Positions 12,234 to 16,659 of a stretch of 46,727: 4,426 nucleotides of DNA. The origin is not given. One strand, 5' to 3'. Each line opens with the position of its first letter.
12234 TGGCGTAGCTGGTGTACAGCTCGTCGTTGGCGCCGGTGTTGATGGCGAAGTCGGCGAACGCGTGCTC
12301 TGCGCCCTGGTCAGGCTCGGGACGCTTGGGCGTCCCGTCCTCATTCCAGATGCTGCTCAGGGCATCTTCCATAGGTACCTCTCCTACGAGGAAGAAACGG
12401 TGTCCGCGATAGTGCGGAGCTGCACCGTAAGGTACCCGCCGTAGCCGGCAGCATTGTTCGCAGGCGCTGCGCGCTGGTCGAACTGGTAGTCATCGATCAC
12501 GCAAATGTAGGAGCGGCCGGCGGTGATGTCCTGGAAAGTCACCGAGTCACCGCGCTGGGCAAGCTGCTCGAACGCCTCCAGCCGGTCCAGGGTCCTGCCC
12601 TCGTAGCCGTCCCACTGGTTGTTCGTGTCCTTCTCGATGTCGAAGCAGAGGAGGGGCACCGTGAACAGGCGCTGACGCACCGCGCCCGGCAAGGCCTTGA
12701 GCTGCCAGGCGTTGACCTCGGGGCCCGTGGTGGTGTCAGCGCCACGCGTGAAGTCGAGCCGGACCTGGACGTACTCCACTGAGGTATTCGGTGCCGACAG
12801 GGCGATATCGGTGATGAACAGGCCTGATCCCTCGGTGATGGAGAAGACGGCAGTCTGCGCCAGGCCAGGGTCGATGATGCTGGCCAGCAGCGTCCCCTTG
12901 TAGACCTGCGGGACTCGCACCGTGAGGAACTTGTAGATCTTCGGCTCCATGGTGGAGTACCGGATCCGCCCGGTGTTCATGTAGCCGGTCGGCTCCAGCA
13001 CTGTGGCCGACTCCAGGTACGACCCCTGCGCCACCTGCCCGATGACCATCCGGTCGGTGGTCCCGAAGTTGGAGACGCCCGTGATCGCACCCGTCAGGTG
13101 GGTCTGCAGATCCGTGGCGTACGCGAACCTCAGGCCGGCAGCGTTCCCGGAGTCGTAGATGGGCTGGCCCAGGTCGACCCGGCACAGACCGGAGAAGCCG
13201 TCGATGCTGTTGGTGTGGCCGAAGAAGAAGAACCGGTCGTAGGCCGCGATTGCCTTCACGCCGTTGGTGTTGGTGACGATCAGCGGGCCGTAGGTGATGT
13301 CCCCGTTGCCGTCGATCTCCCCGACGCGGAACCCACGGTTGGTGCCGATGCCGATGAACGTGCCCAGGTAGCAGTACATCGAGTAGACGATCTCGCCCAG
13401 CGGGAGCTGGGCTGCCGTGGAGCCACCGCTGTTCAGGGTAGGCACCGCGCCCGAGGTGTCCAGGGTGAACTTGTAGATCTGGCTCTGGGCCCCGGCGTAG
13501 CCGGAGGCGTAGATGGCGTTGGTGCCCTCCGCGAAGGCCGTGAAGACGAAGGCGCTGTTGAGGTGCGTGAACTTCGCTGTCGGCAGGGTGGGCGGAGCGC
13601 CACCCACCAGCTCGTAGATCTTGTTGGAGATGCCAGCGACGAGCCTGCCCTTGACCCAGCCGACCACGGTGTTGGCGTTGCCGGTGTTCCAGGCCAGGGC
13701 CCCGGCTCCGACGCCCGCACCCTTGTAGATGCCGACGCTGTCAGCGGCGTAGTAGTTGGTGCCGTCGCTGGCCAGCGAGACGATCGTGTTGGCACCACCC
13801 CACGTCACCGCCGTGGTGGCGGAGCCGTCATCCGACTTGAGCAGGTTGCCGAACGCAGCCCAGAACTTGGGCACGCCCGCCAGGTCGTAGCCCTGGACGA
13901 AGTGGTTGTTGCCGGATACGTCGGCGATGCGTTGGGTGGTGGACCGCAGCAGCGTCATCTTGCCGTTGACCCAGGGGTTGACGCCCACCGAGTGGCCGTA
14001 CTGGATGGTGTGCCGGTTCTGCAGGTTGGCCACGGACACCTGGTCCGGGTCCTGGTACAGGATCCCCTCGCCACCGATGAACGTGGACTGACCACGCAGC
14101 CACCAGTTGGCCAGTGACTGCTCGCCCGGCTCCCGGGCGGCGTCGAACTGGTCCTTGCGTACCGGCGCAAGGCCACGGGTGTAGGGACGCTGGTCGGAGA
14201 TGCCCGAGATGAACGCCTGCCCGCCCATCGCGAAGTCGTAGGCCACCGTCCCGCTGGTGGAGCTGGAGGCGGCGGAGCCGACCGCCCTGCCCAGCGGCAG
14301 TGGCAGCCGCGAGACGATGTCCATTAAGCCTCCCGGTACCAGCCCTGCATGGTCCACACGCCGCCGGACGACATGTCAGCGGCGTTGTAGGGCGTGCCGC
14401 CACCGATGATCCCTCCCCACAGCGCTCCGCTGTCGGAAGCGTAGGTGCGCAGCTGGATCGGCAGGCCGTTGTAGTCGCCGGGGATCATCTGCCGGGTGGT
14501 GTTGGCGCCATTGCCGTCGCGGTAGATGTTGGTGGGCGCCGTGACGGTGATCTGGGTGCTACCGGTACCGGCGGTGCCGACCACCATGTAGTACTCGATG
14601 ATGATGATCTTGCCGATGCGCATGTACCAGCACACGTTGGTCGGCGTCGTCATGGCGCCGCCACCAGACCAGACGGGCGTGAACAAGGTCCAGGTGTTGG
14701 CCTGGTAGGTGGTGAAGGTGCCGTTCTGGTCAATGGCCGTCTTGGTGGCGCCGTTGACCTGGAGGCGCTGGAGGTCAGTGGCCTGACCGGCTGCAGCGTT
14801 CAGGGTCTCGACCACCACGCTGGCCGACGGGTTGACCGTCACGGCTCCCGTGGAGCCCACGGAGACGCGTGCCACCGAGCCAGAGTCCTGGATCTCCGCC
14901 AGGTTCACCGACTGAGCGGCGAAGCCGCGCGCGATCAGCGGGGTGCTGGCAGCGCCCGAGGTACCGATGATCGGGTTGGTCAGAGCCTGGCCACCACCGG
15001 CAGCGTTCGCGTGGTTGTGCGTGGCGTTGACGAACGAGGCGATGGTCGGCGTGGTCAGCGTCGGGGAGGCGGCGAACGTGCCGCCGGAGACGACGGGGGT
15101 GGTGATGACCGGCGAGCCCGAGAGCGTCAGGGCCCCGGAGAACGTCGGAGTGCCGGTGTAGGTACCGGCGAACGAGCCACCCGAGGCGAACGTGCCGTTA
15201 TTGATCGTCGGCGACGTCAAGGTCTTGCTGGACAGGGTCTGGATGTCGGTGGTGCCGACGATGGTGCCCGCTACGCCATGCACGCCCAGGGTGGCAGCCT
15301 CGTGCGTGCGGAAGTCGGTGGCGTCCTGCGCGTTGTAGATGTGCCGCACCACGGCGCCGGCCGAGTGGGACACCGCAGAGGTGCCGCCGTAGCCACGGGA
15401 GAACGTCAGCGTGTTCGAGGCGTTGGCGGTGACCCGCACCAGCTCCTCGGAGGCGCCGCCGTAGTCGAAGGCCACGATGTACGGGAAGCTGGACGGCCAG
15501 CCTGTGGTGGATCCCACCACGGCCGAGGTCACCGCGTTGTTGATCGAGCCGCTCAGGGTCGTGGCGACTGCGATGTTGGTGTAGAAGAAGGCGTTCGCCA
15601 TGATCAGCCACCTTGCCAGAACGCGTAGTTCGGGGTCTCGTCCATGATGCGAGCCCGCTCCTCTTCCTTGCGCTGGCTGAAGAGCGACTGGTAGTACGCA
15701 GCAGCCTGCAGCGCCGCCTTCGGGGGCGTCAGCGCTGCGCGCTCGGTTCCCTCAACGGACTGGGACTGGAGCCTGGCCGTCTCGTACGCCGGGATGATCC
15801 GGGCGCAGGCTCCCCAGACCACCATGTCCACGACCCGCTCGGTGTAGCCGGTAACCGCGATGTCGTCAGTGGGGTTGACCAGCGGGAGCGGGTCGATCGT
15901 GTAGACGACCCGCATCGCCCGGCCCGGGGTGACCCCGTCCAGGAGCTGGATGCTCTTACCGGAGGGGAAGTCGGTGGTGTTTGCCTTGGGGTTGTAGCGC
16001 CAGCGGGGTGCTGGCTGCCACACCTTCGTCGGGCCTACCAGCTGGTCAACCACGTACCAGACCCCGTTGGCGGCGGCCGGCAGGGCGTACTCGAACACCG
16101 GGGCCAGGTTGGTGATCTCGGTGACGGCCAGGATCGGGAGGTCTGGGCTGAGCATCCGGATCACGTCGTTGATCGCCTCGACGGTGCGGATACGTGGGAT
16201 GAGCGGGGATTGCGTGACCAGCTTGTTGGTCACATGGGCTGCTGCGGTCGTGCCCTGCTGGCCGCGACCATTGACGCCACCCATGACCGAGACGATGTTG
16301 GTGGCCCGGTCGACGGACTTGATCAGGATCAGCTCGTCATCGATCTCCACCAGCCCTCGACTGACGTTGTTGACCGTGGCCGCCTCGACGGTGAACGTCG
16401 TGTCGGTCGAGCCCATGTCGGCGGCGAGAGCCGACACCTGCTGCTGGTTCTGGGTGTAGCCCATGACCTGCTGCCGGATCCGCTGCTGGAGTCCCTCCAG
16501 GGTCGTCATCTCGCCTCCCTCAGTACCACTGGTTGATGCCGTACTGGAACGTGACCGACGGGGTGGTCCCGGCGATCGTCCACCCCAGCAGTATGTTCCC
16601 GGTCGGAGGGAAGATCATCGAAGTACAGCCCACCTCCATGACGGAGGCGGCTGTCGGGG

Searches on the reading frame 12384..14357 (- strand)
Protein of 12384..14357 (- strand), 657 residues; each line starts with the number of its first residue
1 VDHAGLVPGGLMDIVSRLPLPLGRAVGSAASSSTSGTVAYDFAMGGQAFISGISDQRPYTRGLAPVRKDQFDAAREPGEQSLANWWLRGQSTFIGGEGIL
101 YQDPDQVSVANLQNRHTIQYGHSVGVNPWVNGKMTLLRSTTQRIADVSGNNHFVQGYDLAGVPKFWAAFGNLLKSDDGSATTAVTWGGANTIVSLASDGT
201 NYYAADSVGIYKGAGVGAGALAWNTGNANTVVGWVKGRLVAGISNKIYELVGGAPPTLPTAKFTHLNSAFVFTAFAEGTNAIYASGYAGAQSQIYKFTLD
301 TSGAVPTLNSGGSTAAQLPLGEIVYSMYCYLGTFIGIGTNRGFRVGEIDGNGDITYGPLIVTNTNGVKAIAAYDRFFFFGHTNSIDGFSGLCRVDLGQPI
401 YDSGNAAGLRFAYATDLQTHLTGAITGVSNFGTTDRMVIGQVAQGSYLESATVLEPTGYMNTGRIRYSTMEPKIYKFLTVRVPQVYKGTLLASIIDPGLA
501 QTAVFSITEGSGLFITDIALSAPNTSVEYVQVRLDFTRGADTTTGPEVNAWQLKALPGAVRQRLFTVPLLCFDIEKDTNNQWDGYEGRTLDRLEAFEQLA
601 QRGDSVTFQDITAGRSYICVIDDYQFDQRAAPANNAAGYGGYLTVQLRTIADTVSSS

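Call 32: search_protein_families(library=phrogs, proteins=[window:12384-14357:-], max_evalue=0.001)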
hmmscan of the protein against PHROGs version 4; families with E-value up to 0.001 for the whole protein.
window:12384-14357:- (657 aa): 1 family
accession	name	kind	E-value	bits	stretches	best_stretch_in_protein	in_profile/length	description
phrog_11667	-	unknown function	8.4e-176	587.2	1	13-653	3-641/642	-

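Call 35: search_protein_families(library=pfam, proteins=[window:12384-14357:-], max_evalue=0.01)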
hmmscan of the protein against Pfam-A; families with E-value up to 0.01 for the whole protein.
window:12384-14357:- (657 aa): 0 families

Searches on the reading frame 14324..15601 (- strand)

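Call 32: search_protein_families(library=phrogs, proteins=[window:14324-15601:-], max_evalue=0.001)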
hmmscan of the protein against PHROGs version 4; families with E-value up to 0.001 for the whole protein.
window:14324-15601:- (425 aa): 3 families
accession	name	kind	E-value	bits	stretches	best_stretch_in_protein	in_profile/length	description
phrog_12150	-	unknown function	3.8e-41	142.5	1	6-137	5-138/477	-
phrog_38058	-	tail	9.4e-23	81.3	1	6-283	12-328/708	tail fiber protein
phrog_8469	-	tail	3.8e-05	24.2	1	8-92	6-94/303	tail fiber protein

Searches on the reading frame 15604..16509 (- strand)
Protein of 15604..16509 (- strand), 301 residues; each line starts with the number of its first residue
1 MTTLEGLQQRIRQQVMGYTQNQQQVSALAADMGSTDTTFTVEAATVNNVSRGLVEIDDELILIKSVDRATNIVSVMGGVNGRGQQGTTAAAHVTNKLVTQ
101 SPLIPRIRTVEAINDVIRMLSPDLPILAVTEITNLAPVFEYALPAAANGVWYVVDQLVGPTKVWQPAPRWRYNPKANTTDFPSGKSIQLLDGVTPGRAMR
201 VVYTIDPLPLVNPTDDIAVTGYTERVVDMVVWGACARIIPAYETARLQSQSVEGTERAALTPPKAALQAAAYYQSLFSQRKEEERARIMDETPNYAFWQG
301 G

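Call 32: search_protein_families(library=phrogs, proteins=[window:15604-16509:-], max_evalue=0.001)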
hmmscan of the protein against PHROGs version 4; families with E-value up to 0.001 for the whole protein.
window:15604-16509:- (301 aa): 2 families
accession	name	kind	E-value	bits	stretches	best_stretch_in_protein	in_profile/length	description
phrog_7578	-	unknown function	2.8e-88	296.8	1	1-295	1-295/300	-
phrog_11439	-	tail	0.00058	19.2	1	26-117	202-291/775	tail fiber protein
